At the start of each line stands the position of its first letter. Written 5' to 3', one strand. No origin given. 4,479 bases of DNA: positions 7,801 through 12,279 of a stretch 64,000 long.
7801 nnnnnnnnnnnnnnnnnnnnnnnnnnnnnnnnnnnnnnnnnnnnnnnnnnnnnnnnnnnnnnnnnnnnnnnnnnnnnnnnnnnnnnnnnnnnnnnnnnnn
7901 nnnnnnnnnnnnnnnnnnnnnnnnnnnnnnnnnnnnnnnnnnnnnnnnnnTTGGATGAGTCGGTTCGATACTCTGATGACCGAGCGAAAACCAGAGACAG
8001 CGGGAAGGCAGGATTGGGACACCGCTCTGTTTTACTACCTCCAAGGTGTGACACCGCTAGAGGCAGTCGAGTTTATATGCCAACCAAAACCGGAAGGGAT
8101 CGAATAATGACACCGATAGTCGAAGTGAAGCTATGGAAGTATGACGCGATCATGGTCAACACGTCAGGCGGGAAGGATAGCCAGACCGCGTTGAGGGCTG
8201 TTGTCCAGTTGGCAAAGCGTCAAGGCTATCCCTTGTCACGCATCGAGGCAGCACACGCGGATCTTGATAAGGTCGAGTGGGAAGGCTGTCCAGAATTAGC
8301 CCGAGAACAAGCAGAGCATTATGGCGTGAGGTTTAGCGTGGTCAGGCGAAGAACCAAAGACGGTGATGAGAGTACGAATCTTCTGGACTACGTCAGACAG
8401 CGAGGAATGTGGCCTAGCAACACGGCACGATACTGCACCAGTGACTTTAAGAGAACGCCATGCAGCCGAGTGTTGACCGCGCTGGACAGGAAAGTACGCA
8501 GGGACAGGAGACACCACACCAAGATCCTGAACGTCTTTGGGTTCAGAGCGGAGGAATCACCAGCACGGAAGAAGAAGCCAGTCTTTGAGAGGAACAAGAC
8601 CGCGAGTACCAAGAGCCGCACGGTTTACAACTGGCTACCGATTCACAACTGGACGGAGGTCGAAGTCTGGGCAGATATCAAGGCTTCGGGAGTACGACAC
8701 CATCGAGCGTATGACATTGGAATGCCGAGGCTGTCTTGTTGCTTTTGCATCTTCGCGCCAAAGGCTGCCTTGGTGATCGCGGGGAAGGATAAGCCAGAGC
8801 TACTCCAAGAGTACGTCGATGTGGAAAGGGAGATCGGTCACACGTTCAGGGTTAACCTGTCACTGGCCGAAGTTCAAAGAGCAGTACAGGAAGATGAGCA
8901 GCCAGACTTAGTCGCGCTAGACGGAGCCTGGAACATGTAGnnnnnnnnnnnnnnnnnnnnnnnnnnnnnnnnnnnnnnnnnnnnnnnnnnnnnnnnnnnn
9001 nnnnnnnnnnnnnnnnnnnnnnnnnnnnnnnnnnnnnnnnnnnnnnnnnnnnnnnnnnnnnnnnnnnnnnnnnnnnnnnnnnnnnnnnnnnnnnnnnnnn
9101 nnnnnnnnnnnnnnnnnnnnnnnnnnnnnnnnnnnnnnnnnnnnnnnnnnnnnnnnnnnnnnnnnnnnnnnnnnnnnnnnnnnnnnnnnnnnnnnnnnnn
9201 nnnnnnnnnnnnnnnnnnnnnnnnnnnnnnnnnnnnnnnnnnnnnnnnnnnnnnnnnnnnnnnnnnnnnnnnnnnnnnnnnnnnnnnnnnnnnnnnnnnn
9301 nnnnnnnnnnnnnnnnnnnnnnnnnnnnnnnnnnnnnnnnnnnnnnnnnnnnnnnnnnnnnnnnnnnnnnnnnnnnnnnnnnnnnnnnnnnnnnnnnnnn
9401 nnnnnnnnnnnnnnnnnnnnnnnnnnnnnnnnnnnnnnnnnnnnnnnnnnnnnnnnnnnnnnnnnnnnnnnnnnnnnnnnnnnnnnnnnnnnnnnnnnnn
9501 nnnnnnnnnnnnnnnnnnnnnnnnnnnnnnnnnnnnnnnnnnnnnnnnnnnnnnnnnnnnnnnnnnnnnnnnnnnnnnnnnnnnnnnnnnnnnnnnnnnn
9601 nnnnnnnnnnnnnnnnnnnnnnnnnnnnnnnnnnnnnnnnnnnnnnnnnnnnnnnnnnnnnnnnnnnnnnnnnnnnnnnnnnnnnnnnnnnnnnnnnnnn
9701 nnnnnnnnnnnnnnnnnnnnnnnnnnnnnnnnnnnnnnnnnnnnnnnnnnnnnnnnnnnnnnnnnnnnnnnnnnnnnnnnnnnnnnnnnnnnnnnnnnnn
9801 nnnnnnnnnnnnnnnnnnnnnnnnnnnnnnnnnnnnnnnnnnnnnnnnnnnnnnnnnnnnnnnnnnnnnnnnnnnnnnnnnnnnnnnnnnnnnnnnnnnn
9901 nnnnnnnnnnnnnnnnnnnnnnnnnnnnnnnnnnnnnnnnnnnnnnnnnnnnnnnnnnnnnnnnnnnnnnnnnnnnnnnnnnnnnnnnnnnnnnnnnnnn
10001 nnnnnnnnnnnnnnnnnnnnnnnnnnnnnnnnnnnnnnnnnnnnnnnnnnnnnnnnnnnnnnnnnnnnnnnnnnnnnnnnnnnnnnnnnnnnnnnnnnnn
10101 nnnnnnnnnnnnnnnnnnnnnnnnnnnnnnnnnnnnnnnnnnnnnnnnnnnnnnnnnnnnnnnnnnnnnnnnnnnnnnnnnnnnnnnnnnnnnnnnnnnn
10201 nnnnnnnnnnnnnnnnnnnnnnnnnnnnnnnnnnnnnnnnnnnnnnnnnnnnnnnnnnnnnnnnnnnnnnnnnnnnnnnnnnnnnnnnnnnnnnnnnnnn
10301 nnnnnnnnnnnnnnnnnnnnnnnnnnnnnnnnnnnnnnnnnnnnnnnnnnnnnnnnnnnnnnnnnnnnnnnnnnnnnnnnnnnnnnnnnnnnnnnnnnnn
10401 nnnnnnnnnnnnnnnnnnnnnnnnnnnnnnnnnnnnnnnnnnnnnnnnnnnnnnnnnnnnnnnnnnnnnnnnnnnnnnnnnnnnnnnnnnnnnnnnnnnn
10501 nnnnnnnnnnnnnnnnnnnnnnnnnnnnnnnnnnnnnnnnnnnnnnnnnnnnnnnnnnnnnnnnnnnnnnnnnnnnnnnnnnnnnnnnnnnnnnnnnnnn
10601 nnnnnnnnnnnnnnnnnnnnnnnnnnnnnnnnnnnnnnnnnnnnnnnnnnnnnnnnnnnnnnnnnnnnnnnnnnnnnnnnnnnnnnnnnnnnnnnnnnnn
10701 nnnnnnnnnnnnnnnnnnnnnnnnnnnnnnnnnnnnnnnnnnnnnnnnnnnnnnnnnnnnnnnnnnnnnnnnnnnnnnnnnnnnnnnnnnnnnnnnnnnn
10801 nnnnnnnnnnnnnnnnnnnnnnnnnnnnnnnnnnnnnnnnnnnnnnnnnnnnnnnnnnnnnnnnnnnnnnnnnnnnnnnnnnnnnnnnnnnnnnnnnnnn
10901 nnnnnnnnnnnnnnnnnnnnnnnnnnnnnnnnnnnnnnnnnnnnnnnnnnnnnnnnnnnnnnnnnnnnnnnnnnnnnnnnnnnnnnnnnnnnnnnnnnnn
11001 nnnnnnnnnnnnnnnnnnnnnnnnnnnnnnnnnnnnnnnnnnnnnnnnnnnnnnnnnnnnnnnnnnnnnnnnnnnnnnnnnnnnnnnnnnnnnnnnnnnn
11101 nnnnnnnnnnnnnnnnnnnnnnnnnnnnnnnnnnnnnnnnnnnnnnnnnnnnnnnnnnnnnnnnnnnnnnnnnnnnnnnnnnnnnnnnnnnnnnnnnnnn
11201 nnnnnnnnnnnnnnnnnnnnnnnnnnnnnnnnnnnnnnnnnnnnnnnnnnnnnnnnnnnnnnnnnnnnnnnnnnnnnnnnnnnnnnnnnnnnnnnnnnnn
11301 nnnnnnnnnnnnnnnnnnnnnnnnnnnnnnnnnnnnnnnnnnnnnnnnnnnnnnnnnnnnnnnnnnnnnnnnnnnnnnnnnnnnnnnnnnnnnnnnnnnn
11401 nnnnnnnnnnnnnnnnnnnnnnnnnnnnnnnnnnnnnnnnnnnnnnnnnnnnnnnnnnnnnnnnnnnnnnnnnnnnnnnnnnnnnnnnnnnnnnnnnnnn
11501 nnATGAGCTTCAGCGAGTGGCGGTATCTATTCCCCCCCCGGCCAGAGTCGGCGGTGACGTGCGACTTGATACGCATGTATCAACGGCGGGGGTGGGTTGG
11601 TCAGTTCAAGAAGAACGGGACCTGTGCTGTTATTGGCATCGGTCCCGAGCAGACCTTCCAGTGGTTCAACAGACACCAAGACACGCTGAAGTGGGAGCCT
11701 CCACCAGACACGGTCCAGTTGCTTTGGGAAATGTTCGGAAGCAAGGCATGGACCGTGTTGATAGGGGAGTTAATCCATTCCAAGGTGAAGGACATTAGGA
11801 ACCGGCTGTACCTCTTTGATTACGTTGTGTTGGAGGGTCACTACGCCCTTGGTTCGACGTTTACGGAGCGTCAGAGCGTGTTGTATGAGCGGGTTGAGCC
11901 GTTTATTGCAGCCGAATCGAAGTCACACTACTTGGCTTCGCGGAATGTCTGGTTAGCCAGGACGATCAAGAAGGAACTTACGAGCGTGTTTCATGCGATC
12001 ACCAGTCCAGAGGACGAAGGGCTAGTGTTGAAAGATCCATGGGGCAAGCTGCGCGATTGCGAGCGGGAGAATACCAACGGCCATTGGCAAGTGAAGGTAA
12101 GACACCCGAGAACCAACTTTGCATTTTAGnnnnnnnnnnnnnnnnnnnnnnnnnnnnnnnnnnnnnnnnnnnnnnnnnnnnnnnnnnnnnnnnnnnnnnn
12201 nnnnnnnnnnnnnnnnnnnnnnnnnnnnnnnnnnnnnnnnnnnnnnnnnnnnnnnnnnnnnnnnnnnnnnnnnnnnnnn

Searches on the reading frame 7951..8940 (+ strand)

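Call 35: search_protein_families(library=phrogs, proteins=[window:7951-8940:+], max_evalue=0.001)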
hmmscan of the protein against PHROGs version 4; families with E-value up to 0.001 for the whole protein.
window:7951-8940:+ (329 aa): 3 families
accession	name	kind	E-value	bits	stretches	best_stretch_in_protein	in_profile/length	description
phrog_424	-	moron, auxiliary metabolic gene and host takeover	3.5e-36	126.1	1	48-302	144-375/460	phosphoadenosine phosphosulfate reductase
phrog_2302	-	moron, auxiliary metabolic gene and host takeover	2.7e-12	47.3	1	63-256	26-226/381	phosphoadenosine phosphosulfate reductase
phrog_15238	-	unknown function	1.9e-05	25.6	1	143-226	134-210/215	-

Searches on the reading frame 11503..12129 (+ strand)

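Call 35: search_protein_families(library=phrogs, proteins=[window:11503-12129:+], max_evalue=0.001)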
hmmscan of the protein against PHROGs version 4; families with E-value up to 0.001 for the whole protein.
window:11503-12129:+ (208 aa): 1 family
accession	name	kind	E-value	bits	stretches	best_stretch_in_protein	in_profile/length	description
phrog_114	-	DNA, RNA and nucleotide metabolism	2.7e-05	23.9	1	26-198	236-417/634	ATP-dependent DNA ligase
